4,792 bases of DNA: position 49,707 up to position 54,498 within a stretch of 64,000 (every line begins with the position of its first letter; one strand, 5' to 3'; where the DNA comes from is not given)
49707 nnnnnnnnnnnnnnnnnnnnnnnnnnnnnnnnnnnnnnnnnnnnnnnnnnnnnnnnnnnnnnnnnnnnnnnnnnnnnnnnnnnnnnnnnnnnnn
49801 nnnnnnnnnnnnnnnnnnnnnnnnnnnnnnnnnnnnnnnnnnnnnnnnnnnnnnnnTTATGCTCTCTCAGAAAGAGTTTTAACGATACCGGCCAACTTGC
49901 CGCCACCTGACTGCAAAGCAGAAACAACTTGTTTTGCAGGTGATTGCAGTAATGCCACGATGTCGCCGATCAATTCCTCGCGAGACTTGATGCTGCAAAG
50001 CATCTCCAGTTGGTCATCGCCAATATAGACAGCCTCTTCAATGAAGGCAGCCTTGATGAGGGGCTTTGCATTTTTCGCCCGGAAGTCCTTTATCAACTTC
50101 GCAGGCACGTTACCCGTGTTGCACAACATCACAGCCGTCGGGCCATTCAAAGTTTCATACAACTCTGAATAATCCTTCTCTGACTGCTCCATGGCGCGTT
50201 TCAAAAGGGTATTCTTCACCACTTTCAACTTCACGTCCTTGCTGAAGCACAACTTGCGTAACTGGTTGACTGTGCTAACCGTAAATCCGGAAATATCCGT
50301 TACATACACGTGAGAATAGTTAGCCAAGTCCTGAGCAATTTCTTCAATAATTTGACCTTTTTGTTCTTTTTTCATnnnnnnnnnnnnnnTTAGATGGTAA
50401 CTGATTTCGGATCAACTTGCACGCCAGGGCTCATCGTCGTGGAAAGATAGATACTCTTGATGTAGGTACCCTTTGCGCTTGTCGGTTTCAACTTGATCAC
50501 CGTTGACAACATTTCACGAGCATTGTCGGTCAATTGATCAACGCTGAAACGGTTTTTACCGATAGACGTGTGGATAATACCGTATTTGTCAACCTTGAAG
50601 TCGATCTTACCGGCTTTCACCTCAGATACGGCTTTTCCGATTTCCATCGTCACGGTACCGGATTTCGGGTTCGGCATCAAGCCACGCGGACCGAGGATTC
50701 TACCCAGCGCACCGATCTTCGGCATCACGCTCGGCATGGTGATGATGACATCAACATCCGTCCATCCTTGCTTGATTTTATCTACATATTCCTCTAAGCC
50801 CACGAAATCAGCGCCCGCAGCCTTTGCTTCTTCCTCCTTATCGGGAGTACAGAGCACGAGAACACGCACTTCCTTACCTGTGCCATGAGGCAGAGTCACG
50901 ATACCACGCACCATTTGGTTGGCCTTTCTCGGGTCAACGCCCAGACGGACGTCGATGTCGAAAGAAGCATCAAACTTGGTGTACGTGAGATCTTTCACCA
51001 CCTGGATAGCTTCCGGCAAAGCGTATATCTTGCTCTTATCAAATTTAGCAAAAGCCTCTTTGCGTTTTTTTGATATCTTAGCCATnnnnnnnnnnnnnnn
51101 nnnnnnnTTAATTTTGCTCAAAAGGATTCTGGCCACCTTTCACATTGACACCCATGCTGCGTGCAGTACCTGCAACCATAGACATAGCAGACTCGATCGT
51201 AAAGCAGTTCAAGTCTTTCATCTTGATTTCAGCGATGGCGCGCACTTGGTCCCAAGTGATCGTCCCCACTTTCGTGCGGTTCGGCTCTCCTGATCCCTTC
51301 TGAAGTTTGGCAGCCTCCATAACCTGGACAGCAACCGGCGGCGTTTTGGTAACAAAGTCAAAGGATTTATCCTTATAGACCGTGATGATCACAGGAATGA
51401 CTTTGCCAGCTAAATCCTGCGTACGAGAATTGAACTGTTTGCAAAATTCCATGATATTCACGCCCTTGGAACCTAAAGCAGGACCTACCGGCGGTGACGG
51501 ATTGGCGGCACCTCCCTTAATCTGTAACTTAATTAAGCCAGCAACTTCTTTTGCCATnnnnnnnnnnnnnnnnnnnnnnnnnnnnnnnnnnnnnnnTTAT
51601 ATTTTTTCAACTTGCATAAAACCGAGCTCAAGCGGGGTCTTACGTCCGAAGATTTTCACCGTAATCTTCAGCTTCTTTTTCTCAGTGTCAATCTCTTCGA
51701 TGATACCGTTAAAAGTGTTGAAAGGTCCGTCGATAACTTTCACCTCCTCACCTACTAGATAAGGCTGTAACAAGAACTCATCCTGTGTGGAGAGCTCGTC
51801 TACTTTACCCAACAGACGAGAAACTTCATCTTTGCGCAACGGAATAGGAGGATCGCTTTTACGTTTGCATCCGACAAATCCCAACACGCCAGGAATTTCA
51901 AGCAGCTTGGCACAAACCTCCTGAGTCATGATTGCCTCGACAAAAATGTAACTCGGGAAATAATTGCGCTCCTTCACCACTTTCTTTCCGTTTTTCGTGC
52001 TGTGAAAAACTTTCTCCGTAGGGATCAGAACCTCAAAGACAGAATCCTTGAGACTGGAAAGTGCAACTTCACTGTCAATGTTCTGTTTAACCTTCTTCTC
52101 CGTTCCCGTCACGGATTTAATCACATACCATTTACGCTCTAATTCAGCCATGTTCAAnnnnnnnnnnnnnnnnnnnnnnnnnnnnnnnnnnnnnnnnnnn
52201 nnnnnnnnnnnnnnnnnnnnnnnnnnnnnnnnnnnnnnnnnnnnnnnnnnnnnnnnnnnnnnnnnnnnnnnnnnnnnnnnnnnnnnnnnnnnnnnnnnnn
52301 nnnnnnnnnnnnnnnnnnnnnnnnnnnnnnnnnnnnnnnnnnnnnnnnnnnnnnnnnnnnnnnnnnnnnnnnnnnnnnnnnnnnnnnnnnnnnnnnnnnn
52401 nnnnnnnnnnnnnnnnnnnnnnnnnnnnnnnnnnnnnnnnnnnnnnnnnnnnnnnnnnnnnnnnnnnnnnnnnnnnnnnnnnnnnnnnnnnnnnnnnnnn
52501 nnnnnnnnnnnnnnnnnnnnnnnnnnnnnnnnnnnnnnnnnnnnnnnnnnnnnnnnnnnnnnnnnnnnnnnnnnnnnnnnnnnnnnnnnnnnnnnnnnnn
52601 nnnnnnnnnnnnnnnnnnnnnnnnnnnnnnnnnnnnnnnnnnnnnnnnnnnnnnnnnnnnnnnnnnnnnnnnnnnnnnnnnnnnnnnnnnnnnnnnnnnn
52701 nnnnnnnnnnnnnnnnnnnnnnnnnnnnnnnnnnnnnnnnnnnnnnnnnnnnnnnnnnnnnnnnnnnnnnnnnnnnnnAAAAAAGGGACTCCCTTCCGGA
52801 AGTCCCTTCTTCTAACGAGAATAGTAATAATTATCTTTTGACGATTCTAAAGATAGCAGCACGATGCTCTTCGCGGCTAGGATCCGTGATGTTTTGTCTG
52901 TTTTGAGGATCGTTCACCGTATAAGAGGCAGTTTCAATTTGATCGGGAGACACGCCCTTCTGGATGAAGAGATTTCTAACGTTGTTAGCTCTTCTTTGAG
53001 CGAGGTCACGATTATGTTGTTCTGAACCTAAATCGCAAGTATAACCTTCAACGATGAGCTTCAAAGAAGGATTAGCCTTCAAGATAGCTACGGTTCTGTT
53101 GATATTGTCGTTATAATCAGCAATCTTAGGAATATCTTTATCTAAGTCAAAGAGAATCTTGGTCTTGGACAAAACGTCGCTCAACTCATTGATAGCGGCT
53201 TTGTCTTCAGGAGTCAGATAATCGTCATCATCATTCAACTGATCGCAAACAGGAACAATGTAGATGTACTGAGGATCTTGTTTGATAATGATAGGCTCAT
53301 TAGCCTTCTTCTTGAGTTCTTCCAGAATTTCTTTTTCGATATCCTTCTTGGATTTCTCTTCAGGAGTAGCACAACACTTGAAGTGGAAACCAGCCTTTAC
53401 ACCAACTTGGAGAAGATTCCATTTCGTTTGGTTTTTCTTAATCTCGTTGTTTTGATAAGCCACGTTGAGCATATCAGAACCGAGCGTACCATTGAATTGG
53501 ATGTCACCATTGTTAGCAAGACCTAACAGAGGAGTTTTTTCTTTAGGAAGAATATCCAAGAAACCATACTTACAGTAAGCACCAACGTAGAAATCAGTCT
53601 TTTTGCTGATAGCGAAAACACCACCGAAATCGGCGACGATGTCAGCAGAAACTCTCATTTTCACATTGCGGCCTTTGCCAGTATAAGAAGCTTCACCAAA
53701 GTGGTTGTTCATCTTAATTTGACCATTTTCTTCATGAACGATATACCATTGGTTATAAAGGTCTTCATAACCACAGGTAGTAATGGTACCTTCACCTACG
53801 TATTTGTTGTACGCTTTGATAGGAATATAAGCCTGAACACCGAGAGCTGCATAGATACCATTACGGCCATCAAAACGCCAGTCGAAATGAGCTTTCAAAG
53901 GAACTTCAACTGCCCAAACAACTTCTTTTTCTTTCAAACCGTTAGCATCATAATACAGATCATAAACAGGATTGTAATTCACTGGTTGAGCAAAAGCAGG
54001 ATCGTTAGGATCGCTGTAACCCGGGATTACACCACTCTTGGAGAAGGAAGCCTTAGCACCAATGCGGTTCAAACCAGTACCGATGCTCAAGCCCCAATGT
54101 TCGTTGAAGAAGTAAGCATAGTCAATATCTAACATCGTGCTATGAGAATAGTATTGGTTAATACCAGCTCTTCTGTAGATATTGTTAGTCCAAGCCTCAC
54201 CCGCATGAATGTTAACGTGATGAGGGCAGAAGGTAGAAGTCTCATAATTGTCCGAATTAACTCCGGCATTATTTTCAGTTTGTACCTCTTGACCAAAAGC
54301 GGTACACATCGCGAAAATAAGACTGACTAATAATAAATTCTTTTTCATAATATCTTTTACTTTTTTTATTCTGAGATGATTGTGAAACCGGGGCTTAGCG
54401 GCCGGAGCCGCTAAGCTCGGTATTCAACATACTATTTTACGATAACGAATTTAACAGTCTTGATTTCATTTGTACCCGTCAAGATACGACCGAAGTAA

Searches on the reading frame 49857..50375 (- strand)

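Call 10: search_protein_families(library=pfam, proteins=[window:49857-50375:-], max_evalue=1)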
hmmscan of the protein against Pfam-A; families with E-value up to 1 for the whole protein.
window:49857-50375:- (172 aa): 1 family
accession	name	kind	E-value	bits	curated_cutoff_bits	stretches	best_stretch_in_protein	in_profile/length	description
PF00466.25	Ribosomal_L10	-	9.1e-24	83.9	22.8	1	1-98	1-98/100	Ribosomal protein L10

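Call 11: search_protein_families(library=ncbifam, proteins=[window:49857-50375:-], max_evalue=1)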
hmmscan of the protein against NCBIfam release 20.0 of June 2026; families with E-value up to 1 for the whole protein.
window:49857-50375:- (172 aa): 7 families
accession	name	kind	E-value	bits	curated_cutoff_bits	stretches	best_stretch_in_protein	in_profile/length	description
NF000955.1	PRK00099.1-1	equivalog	1.7e-60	203.6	85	1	4-171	1-166/168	50S ribosomal protein L10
NF003098.0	PRK04019.1-5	equivalog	2.5e-11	43.3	331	1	5-112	11-115/336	50S ribosomal protein L10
NF003095.0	PRK04019.1-1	equivalog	9e-11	41.4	381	1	5-89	16-99/339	50S ribosomal protein L10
NF003099.0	PRK04019.2-2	equivalog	1.5e-09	37.4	341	1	2-87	11-97/293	50S ribosomal protein L10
NF003097.0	PRK04019.1-4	equivalog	6.3e-08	32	547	1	5-107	15-114/353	50S ribosomal protein L10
NF003100.0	PRK04019.2-3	equivalog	1e-07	31.9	585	1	4-83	6-85/314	50S ribosomal protein L10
NF003096.0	PRK04019.1-2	equivalog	0.00026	20.2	479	1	8-100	15-109/338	50S ribosomal protein L10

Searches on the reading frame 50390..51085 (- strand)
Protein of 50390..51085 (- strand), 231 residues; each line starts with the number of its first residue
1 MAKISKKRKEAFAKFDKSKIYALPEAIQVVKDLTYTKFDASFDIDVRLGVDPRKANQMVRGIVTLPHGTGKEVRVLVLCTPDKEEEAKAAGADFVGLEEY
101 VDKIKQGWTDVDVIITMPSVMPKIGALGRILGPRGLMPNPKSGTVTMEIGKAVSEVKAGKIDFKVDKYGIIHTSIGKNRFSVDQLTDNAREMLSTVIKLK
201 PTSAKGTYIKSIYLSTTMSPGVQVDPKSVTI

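Call 10: search_protein_families(library=pfam, proteins=[window:50390-51085:-], max_evalue=1)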
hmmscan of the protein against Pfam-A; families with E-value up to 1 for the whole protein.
window:50390-51085:- (231 aa): 1 family
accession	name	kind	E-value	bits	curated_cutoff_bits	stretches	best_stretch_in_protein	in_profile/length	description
PF00687.26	Ribosomal_L1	-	2.4e-64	217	32.2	1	31-220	2-198/198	Ribosomal protein L1p/L10e family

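Call 11: search_protein_families(library=ncbifam, proteins=[window:50390-51085:-], max_evalue=1)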
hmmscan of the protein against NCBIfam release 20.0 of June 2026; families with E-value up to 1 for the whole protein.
window:50390-51085:- (231 aa): 3 families
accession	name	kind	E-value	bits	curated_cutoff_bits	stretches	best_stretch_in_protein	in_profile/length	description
TIGR01169.1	rplA_bact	equivalog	4.8e-95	317.3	216.3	1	3-228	1-226/227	50S ribosomal protein L1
NF003244.0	PRK04203.1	equivalog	3.3e-29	101.9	203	1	30-224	16-214/216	50S ribosomal protein L1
TIGR01170.1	rplA_mito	equivalog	5.2e-20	71.7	129.05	1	22-159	2-140/140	ribosomal protein uL1, mitochondrial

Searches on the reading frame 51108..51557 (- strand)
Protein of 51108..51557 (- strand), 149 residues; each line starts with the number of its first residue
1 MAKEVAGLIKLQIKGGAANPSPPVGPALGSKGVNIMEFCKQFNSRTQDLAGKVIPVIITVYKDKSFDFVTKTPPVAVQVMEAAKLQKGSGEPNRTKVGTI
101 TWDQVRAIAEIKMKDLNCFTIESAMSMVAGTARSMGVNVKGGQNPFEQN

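Call 10: search_protein_families(library=pfam, proteins=[window:51108-51557:-], max_evalue=1)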
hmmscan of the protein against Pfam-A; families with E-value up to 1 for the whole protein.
window:51108-51557:- (149 aa): 2 families
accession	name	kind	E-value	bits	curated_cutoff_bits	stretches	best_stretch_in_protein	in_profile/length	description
PF00298.24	Ribosomal_L11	-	1.1e-29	103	21.4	1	71-139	1-69/69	Ribosomal protein L11, RNA binding domain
PF03946.19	Ribosomal_L11_N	-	3.5e-29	100.8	32.9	1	9-66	1-58/58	Ribosomal protein L11, N-terminal domain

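Call 11: search_protein_families(library=ncbifam, proteins=[window:51108-51557:-], max_evalue=1)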
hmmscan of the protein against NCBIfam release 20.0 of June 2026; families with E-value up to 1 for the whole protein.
window:51108-51557:- (149 aa): 3 families
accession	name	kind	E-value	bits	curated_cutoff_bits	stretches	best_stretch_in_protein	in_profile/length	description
TIGR01632.1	L11_bact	equivalog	8e-62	207.3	141.85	1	3-140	1-139/140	50S ribosomal protein L11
NF011111.0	PRK14539.1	equivalog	1.9e-38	132.2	310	1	1-141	2-138/196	50S ribosomal protein L11/unknown domain fusion protein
NF002232.0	PRK01143.1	equivalog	1.5e-34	119.4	162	1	8-142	5-140/164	50S ribosomal protein L11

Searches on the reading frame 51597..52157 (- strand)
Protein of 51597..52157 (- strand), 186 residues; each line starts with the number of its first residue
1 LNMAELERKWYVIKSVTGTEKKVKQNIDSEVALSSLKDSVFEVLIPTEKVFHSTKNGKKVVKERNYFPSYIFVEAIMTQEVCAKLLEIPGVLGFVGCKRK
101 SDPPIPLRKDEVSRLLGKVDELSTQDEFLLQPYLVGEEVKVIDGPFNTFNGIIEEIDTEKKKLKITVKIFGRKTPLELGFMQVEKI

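Call 10: search_protein_families(library=pfam, proteins=[window:51597-52157:-], max_evalue=1)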
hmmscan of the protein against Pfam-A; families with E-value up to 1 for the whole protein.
window:51597-52157:- (186 aa): 2 families
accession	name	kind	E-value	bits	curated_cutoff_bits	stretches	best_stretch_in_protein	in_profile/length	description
PF02357.24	NusG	-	1.3e-20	74.1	22.2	1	9-115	2-92/93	Transcription termination factor nusG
PF00467.35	KOW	-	4.3e-05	23.6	22.3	1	135-167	1-31/32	KOW motif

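Call 11: search_protein_families(library=ncbifam, proteins=[window:51597-52157:-], max_evalue=1)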
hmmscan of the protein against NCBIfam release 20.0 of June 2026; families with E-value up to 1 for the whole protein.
window:51597-52157:- (186 aa): 7 families
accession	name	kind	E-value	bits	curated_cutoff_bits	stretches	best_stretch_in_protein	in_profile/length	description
TIGR00922.1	nusG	equivalog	5.9e-51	172.7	135.7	1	10-186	1-172/172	transcription termination/antitermination protein NusG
TIGR01956.2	NusG_myco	equivalog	1.8e-29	103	150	2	9-118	2-137/239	transcription termination/antitermination protein NusG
NF033641.1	antiterm_LoaP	exception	2e-26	93.1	125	1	10-185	1-166/166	antiterminator LoaP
NF033644.1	antiterm_UpxY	subfamily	4.9e-17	62.4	100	1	10-168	1-149/164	UpxY family transcription antiterminator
TIGR01955.1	RfaH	equivalog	4.5e-10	39.8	144.5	1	30-179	12-154/159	transcription/translation regulatory transformer protein RfaH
NF006534.0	PRK09014.1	equivalog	3.7e-07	30.2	124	1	9-164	3-141/162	transcription/translation regulatory transformer protein RfaH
TIGR00405.1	KOW_elon_Spt5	equivalog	0.019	15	69.95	1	69-165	39-119/145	transcription elongation factor Spt5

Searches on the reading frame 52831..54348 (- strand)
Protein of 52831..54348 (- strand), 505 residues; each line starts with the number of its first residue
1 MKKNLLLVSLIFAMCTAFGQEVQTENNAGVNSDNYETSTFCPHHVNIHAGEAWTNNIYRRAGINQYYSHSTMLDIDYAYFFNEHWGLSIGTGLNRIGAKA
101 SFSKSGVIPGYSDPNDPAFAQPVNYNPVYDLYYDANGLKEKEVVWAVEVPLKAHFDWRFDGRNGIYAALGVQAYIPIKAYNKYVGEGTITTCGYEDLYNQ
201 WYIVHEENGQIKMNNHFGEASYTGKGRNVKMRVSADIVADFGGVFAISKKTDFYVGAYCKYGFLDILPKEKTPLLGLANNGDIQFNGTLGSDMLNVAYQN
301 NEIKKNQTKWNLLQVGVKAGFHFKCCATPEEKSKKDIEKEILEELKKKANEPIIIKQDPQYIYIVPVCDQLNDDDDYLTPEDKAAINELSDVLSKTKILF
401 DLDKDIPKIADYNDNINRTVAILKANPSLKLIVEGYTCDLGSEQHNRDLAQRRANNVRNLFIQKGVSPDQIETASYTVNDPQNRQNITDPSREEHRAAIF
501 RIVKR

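Call 10: search_protein_families(library=pfam, proteins=[window:52831-54348:-], max_evalue=1)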
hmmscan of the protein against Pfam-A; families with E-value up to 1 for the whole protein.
window:52831-54348:- (505 aa): 4 families
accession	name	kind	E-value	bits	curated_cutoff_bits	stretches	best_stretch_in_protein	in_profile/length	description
PF00691.25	OmpA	-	7.2e-16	58.8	27.2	1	412-489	13-92/98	OmpA family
PF13568.12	OMP_b-brl_2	-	0.0014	19.1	27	1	74-199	43-142/175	Outer membrane protein beta-barrel domain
PF09476.15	Pilus_CpaD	-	0.045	13.9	31.1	1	442-487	81-126/200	Pilus biogenesis CpaD protein (pilus_cpaD)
PF10895.14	DUF2715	-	0.079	13.3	22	1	69-91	103-125/152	Domain of unknown function (DUF2715)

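Call 11: search_protein_families(library=ncbifam, proteins=[window:52831-54348:-], max_evalue=1)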
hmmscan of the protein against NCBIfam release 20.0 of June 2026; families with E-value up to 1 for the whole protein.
window:52831-54348:- (505 aa): 21 families
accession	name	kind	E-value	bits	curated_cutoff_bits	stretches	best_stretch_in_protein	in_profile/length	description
NF053613.1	OMP_toxin_LptF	equivalog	1.5e-16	60.8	400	1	394-489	139-232/256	lipotoxin F family OmpA-related lipoprotein LptF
NF053611.1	YiaD_Gzip_OmpA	equivalog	1.2e-14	54.5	175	1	395-496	101-200/206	YiaD family glycine zipper/OmpA-like lipoprotein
TIGR02802.1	Pal_lipo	equivalog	7.9e-14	51.6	125.35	1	398-489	2-92/104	peptidoglycan-associated lipoprotein Pal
NF008067.1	PRK10802.1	equivalog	1.9e-13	50.7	261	1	385-481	56-151/171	peptidoglycan-associated lipoprotein Pal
TIGR03789.1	pdsO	hypoth_equivalog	2.9e-13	50.1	152.2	1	410-486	152-228/243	sortase-associated OmpA-like protein PdsO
NF047726.1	AutTranAdhPGAsTpgA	equivalog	4.1e-11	42.6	350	1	368-476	126-236/268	trimeric autotransporter adhesin/peptidogylcan-associated protein TpgA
NF053607.1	CHU_0125_OmpA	equivalog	1e-10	40.8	620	1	396-503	531-637/639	CHU_0125 family OmpA-like outer membrane integrity protein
NF045787.1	OmpABordt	equivalog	3.3e-10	40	200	1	381-496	73-183/194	outer membrane protein OmpA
NF053612.1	anchor_PA1041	equivalog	2.8e-09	37.3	250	1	385-496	120-229/236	PA1041 family peptidoglycan-binding anchor lipoprotein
NF052230.1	T9SS_PorE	exception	7.6e-09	34.4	600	1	397-483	516-601/648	PorE family type IX secretion system protein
NF053585.1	OMP_LP_YfiB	equivalog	8.5e-09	35.5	128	1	396-499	56-158/163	outer membrane lipoprotein YfiB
NF006285.1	PRK08457.1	equivalog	1.1e-07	31.9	250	1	408-500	134-229/253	flagellar motor protein MotB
NF008071.1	PRK10808.1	equivalog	4.3e-07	29.6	277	1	395-481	230-317/358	porin OmpA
NF007804.1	PRK10510.1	equivalog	4.6e-06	26.2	307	1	418-486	133-201/219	OmpA family lipoprotein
NF033763.1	exchanger_TraB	exception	4.2e-05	21.7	700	1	417-482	412-478/522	outer membrane exchange protein TraB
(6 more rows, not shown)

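Call 23: find_encoding_contigs(protein=window:52834-54348:-, flank=10000, max_places=4)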
Protein window:52834-54348:- (505 aa): 23 contigs read that carry it; 4 places shown.
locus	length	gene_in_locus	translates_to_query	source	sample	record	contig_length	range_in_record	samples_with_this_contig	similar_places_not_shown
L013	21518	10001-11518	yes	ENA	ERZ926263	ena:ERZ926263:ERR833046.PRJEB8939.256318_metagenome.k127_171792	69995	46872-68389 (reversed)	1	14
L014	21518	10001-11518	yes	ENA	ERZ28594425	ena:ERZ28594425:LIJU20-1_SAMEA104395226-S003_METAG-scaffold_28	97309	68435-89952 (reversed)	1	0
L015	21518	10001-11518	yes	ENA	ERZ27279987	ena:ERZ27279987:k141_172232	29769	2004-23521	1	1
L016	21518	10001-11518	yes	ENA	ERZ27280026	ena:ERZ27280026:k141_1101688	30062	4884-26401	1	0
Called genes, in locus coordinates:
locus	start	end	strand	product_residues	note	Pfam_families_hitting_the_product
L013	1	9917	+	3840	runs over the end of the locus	?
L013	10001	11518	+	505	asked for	PF00691:OmpA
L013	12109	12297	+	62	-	PF00584:SecE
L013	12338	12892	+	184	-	PF02357:NusG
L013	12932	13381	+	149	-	PF03946:Ribosomal_L11_N, PF00298:Ribosomal_L11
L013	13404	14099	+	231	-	PF00687:Ribosomal_L1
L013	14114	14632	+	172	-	PF00466:Ribosomal_L10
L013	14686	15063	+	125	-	PF16320:Ribosomal_L12_N, PF00542:Ribosomal_L12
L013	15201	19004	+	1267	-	PF04563:RNA_pol_Rpb2_1, PF04561:RNA_pol_Rpb2_2, PF04565:RNA_pol_Rpb2_3, PF10385:RNA_pol_Rpb2_45, PF00562:RNA_pol_Rpb2_6, PF04560:RNA_pol_Rpb2_7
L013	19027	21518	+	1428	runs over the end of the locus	PF04997:RNA_pol_Rpb1_1, PF25984:BSH_YknX (faint), PF00623:RNA_pol_Rpb1_2, PF04983:RNA_pol_Rpb1_3, PF05000:RNA_pol_Rpb1_4, PF04998:RNA_pol_Rpb1_5, PF21668:RPOC_hybrid (faint)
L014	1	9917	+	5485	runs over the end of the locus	PF00801:PKD (faint), PF13927:Ig_3 (faint), PF24312:Ig-like_POM152 (faint), PF19081:Ig_7 (weak)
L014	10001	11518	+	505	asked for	PF00691:OmpA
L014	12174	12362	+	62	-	PF00584:SecE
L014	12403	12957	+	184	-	PF02357:NusG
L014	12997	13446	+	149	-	PF03946:Ribosomal_L11_N, PF00298:Ribosomal_L11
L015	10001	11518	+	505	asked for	PF00691:OmpA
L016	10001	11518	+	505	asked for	PF00691:OmpA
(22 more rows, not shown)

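Call 40: find_homologous_proteins(query=window:52834-54348:-)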
Query window:52834-54348:- (505 aa): 288 proteins with E <= 0.001 among 8000 candidates; the best 120 are listed.
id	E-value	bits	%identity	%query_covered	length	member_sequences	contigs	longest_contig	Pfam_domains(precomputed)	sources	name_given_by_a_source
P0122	0.0e+0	1172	100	100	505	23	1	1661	PF00691.26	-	-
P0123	0.0e+0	1020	87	100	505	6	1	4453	PF00691.26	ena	-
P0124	0.0e+0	1019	86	100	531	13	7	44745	PF00691.26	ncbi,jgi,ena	jgi:outer membrane protein OmpA-like peptidoglycan-associated protein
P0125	2.9e-297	1004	86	100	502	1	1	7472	PF00691.26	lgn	-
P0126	4.3e-296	1000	84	100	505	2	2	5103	PF00691.26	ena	-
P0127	1.1e-295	999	84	100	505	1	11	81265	PF00691.26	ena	-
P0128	1.6e-295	999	84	100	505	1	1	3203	PF00691.26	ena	-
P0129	1.9e-295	998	84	100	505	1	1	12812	PF00691.26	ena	-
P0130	3.4e-295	998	84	100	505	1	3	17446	PF00691.26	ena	-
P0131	4.8e-295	997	84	100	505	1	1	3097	PF00691.26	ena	-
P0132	6.0e-295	997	84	100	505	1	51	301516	PF00691.26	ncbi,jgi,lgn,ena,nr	ncbi:MAG: OmpA family protein [Bacteroidales bacterium]|jgi:outer membrane protein OmpA-like peptido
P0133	6.8e-295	997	84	100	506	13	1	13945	PF00691.26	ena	-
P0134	8.4e-295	996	84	100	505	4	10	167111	PF00691.26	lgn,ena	-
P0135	1.2e-294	996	83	100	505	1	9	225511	PF00691.26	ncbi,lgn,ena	-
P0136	1.4e-294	995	84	100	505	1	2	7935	PF00691.26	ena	-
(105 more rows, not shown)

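Call 53: predict_structure(alignment_id=A2)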
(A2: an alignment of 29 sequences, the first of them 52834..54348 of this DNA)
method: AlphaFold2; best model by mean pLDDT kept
length: 505 residues; sequences in the alignment: 29
mean_pLDDT: 69.5   pTM: 0.50
mean pLDDT of the five models: 69.5, 68.3, 67.6, 66.0, 61.5
residues with pLDDT >= 90: 56; 70-90: 245; 50-70: 106; < 50: 98
segments of 3 or more residues with pLDDT < 50: 1-38, 120-122, 327-358, 410-412, 476-494
pLDDT, mean of each block of 10 residues (from residue 1): 39 38 29 40 87 73 77 89 84 87 75 55 58 80 89 85 86 88 77 78 77 70 73 86 87 92 63 70 72 78 74 88 67 45 42 39 64 61 81 74 52 72 84 66 66 80 85 59 41 55 66
secondary structure, 60 per line:
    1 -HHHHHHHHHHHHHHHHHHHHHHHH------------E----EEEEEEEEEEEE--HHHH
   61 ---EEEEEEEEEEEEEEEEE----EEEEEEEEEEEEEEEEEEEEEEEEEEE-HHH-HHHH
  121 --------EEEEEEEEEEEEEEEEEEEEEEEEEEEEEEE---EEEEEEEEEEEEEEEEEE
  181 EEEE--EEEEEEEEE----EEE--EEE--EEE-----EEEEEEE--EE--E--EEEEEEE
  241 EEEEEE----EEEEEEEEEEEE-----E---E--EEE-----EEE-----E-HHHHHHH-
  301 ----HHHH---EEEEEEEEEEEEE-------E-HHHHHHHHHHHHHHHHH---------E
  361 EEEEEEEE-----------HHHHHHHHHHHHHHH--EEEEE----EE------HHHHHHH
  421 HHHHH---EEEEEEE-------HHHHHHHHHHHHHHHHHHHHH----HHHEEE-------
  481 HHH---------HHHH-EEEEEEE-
elements in order: H2-25 E43-54 H57-60 E64-80 E85-111 H117-120 E129-159 E163-184 E187-195 E200-202 E205-207 E210-212 E218-224 E234-246 E251-262 E275-277 E283-285 H293-299 H305-308 E312-324 H334-350 E360-368 H380-394 E397-401 H414-425 E429-435 H443-463 E471-473 H493-496 E498-504

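Call 57: fold_search(model_id=the predicted structure, library=pdb)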
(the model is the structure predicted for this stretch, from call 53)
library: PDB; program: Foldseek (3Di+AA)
matches with E <= 10: 869; with E <= 0.001: 54
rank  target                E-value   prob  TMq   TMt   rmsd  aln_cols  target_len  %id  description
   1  9a2m_MODEL_1_A        1.6e-06  1.00  0.23  0.33  22.4       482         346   13  Model of E. coli OmpA by in-cell photo-crosslinking MS and deep learning (released 2023-02-24)
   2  9nh1_B                1.7e-06  1.00  0.19  0.32  21.0       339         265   10  In situ cryo-EM structure of porin I of the Legionella Dot/Icm T4SS machine (released 2025-09-17)
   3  9nh1_C                4.1e-06  1.00  0.21  0.38  24.1       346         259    8  In situ cryo-EM structure of porin I of the Legionella Dot/Icm T4SS machine (released 2025-09-17)
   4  1bxw                  4.8e-06  1.00  0.20  0.52  13.8       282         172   12  OUTER MEMBRANE PROTEIN A (OMPA) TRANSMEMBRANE DOMAIN (released 1998-10-14)
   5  9nh1_A                1.4e-05  1.00  0.18  0.32  25.0       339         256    8  In situ cryo-EM structure of porin I of the Legionella Dot/Icm T4SS machine (released 2025-09-17)
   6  3qrc_A                1.8e-05  1.00  0.18  0.46  10.9       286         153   12  The crystal structure of Ail, the attachment invasion locus protein of Yersinia pestis, in complex with the heparin an (released 2011-11-23)
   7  3qrc_B                1.9e-05  1.00  0.18  0.46  11.2       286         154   12  The crystal structure of Ail, the attachment invasion locus protein of Yersinia pestis, in complex with the heparin an (released 2011-11-23)
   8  9fzc_A                2.1e-05  1.00  0.23  0.62  11.3       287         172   10  Structure of OmpA-short in complex with nanobody Nb01 (released 2024-07-17)
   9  9fzd_A                3.0e-05  1.00  0.23  0.56  10.4       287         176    9  Structure of OmpA-long in complex with nanobody Nb39 (released 2024-07-17)
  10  3qra                  3.4e-05  1.00  0.16  0.42  13.6       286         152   11  The crystal structure of Ail, the attachment invasion locus protein of Yersinia pestis (released 2011-11-23)
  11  9rli_P                8.0e-05  1.00  0.20  0.65   5.9       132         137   26  LolCDEdelta(235-252) complex with Pal lipoprotein (released 2026-01-21)
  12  9rle_P                1.1e-04  1.00  0.20  0.57   6.9       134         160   27  LolCDE complex with Pal lipoprotein (released 2026-01-21)
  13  1uyn                  1.1e-04  0.96  0.17  0.27  26.8       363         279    9  Translocator domain of autotransporter NalP from Neisseria meningitidis (released 2004-03-18)
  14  4pwt_A                1.4e-04  1.00  0.21  0.70   3.8       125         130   28  Crystal structure of peptidoglycan-associated outer membrane lipoprotein from Yersinia pestis CO92 (released 2014-04-09)
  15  9a2n_MODEL_1_A        1.4e-04  1.00  0.19  0.52   7.5       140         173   26  Model of E. coli Pal by in-cell photo-crosslinking MS and deep learning (released 2023-02-24)
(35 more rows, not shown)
